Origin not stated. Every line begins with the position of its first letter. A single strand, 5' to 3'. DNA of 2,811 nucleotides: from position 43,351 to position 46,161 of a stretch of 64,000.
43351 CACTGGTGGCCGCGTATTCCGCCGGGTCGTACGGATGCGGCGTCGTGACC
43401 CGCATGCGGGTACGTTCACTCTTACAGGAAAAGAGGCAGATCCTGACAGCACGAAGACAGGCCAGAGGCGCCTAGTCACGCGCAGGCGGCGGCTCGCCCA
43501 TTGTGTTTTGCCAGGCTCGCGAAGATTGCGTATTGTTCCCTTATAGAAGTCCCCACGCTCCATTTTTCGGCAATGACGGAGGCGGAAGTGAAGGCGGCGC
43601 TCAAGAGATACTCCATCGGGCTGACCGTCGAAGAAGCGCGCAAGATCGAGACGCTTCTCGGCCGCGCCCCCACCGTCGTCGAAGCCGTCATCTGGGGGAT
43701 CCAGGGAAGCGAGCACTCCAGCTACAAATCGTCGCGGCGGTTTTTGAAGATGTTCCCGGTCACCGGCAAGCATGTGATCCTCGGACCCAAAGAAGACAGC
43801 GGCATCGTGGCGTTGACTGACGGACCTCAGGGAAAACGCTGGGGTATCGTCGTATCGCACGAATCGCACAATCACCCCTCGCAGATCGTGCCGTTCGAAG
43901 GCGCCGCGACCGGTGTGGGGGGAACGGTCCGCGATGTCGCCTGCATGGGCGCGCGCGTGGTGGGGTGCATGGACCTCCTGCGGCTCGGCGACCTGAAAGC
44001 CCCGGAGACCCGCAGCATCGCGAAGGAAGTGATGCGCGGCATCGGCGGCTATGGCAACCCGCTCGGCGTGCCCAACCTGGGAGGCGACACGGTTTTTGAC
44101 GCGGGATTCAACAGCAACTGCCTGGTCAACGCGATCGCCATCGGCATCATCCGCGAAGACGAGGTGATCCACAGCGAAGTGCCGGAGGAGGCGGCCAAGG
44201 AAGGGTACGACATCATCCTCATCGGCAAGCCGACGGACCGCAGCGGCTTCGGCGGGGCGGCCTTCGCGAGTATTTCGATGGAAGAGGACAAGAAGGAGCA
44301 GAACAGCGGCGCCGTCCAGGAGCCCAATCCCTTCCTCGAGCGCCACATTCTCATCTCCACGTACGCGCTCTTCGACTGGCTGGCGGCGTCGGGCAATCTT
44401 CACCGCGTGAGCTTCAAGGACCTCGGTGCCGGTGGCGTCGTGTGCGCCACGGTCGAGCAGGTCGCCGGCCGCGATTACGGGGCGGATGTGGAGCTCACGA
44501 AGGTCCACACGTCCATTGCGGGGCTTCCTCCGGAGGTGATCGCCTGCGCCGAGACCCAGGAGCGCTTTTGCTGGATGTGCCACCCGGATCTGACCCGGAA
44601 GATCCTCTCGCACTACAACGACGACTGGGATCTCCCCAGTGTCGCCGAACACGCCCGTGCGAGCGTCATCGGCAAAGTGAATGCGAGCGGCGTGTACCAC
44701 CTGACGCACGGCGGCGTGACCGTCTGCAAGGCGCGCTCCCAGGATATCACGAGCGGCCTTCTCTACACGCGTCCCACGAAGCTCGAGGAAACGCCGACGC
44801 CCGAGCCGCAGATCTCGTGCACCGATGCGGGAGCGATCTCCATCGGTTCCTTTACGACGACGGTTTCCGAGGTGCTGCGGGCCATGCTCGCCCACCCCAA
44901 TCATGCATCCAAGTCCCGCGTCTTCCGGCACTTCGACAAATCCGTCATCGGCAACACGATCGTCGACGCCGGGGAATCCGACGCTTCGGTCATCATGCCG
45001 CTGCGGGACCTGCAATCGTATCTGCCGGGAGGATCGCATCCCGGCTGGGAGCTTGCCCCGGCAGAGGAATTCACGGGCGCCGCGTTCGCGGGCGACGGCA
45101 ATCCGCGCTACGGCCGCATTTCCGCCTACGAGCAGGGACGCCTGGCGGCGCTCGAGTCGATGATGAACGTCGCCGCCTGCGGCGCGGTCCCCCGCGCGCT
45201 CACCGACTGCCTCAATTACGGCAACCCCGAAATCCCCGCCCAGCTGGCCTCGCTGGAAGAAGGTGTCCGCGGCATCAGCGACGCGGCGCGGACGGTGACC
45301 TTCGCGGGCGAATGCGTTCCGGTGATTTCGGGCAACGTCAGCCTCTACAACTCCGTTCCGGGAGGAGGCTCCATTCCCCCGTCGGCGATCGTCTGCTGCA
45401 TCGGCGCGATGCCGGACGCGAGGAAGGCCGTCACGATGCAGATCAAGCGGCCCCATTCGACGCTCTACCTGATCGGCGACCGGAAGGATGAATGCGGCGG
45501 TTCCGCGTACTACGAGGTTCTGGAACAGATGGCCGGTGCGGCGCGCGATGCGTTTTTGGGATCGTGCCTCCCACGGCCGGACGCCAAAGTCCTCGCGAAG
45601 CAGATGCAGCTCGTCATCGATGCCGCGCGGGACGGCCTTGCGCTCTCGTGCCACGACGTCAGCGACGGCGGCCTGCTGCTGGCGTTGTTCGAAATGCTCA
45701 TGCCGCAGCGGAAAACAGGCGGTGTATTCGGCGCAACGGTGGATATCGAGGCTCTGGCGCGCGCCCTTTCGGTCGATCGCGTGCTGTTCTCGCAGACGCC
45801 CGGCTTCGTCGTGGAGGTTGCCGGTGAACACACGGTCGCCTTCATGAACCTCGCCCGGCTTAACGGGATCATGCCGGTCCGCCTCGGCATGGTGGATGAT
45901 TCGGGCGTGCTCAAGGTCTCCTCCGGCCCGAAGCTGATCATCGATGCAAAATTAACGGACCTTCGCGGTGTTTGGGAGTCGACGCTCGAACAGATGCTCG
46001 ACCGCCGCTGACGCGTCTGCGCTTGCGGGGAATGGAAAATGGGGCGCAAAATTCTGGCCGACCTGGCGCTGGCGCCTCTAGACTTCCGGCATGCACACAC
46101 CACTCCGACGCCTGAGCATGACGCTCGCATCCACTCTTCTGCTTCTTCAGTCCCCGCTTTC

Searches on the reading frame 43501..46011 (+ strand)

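Call 40: search_protein_families(library=ncbifam, proteins=[window:43501-46011:+], max_evalue=0.00001)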
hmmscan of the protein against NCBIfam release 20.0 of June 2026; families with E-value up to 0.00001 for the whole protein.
window:43501-46011:+ (836 aa): 9 families
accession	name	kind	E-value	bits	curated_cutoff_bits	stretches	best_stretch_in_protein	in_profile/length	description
NF002290.1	PRK01213.1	equivalog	2.2e-175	584.8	648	1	41-833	1-723/723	phosphoribosylformylglycinamidine synthase subunit PurL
TIGR01736.1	FGAM_synth_II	equivalog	1.3e-165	552.6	525.75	1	41-833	1-718/718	phosphoribosylformylglycinamidine synthase subunit PurL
NF010690.0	PRK14090.1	equivalog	2.3e-63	214.5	1047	2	50-410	8-329/601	phosphoribosylformylglycinamidine synthase subunit PurL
NF003672.0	PRK05297.1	equivalog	1.9e-49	168.1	783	1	116-834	287-991/1290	phosphoribosylformylglycinamidine synthase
TIGR01735.1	FGAM_synt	equivalog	8.3e-44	149.4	1123.05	1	115-832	288-1005/1307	phosphoribosylformylglycinamidine synthase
TIGR01739.1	tegu_FGAM_synt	hypoth_equivalog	2.7e-24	85.2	716.1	1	628-832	693-886/1206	herpesvirus tegument protein/v-FGAM-synthase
TIGR01857.1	FGAM-synthase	equivalog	5.3e-23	80.5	1057.05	1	112-561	310-729/1239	phosphoribosylformylglycinamidine synthase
TIGR03267.1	methan_mark_2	hypoth_equivalog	1.6e-13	50.4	365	1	141-239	84-169/323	methanogenesis marker 2 protein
TIGR04049.1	AIR_rel_sll0787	hypoth_equivalog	1e-06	28.1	321.3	0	694-809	188-301/318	sll0787 family AIR synthase-like protein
